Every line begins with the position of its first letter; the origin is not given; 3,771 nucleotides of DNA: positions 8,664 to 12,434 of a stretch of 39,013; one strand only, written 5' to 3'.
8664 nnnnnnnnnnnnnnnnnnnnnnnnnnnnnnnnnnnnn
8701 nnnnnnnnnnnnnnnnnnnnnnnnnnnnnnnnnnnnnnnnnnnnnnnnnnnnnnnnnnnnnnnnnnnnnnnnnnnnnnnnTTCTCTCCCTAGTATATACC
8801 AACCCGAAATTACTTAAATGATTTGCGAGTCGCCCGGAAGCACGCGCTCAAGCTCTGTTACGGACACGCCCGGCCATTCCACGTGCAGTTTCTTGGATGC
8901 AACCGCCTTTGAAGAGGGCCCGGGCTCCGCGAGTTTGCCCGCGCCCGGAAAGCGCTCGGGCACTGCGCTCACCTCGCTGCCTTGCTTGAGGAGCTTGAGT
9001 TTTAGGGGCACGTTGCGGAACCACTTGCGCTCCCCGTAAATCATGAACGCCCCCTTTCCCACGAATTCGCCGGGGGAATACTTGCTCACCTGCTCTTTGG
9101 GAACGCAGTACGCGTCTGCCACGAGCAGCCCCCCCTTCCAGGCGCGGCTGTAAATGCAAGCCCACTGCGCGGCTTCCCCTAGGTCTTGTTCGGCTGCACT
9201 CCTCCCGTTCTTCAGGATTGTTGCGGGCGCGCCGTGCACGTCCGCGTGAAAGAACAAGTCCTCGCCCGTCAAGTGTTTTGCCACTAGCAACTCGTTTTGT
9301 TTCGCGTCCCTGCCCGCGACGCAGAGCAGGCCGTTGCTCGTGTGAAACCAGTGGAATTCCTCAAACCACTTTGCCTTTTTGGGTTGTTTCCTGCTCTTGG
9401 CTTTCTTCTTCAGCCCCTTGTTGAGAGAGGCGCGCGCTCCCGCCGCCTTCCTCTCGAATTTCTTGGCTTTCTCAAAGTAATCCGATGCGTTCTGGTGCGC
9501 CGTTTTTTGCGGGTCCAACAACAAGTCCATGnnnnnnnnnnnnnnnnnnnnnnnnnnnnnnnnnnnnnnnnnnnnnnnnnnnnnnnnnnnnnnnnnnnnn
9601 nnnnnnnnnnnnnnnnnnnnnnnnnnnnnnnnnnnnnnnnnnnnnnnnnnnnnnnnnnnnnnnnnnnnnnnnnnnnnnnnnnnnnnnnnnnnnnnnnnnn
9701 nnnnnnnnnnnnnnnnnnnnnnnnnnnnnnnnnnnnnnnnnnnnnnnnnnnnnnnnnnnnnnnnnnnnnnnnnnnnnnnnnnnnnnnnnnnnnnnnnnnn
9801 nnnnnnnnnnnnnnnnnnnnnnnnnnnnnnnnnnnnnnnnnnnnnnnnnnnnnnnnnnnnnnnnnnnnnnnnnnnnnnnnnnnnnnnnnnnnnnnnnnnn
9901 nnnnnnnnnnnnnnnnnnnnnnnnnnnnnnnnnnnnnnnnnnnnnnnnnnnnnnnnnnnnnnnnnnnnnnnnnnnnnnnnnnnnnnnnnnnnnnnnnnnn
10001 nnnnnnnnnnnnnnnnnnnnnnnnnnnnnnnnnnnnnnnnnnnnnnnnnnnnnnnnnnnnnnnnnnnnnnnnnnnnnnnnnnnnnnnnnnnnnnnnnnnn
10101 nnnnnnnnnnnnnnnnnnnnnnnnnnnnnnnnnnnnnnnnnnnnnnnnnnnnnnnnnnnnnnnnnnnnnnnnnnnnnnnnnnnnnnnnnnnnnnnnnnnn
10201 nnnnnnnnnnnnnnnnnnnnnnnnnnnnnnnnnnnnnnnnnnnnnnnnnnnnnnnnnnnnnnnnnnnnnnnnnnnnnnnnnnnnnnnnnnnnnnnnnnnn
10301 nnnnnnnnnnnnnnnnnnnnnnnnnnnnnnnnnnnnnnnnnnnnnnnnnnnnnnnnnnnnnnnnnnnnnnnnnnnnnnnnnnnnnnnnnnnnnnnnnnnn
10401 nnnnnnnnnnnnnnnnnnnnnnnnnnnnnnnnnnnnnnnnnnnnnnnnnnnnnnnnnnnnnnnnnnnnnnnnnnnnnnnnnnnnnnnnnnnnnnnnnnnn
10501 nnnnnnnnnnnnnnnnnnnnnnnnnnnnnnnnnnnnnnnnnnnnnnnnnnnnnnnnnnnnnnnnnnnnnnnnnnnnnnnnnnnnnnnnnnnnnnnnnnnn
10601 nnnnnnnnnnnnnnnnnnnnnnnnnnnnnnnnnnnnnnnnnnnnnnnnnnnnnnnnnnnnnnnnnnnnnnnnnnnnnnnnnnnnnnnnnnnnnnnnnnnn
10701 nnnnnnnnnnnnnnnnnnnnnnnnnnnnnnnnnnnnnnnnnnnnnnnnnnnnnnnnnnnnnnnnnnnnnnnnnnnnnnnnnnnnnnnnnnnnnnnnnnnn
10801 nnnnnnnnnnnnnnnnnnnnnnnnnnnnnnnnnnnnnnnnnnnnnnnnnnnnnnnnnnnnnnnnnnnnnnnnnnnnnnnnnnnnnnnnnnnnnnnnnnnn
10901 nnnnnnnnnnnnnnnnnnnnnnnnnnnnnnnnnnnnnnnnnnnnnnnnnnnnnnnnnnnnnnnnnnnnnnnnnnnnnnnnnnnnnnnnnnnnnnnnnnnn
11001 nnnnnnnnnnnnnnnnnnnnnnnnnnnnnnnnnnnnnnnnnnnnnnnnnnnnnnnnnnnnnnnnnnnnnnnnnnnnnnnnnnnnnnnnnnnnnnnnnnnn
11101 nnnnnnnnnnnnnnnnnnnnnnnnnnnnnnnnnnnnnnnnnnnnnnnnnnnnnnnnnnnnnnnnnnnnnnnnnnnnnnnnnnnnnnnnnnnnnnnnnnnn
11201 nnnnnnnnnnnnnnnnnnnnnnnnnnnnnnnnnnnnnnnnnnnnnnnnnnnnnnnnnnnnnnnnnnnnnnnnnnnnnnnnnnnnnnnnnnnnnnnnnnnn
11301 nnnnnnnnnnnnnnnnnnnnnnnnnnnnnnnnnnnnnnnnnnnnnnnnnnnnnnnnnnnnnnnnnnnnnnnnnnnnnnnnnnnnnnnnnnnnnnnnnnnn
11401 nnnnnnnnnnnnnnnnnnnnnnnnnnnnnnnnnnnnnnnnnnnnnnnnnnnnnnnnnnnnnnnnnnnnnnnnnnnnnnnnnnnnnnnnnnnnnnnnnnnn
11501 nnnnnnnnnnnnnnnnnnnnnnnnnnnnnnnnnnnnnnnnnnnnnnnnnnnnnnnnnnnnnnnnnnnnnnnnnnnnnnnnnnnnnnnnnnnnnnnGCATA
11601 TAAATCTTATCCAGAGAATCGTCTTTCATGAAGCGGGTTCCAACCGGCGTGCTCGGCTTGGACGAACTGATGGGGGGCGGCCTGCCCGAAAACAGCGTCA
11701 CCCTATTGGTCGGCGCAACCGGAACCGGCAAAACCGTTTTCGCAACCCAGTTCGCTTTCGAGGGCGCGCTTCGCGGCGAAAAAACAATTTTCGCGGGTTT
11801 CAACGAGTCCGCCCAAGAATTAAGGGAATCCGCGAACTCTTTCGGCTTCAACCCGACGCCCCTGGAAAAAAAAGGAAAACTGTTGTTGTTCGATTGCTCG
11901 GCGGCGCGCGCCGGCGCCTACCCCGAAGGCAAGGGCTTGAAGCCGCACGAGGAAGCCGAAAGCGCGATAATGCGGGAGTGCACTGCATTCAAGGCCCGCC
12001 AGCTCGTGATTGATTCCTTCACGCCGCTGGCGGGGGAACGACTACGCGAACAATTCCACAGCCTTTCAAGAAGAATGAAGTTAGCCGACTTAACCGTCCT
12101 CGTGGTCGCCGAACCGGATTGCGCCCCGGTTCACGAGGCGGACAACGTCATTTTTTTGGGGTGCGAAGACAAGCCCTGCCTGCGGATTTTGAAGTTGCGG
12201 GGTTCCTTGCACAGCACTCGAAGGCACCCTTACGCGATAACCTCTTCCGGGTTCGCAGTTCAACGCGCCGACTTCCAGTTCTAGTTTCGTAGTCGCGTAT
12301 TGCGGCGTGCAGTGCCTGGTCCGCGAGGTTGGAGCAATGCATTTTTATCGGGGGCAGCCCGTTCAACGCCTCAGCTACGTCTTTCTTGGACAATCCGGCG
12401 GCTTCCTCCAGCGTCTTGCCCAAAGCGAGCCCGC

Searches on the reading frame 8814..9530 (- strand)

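Call 89: search_protein_families(library=pfam, proteins=[window:8814-9530:-], max_evalue=0.001)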
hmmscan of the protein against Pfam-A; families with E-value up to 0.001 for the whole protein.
window:8814-9530:- (238 aa): 2 families
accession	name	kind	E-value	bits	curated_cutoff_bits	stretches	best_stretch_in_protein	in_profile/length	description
PF05670.18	NFACT-R_1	-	9.5e-31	107.1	29.8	1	59-166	2-112/112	NFACT protein RNA binding domain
PF05833.16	NFACT_N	-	0.00023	20.5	31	1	4-38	372-406/456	NFACT N-terminal and middle domains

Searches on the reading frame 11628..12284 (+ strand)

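Call 89: search_protein_families(library=pfam, proteins=[window:11628-12284:+], max_evalue=0.001)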
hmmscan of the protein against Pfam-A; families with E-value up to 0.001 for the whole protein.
window:11628-12284:+ (218 aa): 4 families
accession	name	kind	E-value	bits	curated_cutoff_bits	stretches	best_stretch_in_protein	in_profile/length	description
PF06745.19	ATPase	-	2.9e-43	148.3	26.6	1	4-212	1-227/231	KaiC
PF13481.12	AAA_25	-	3.7e-07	30.4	27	1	12-53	23-63/195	AAA domain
PF01695.23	IstB_IS21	-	0.00051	20.1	24.1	0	25-68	95-138/238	IstB-like ATP binding protein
PF03796.21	DnaB_C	-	0.00099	19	27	0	4-65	2-63/255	DnaB-like helicase C terminal domain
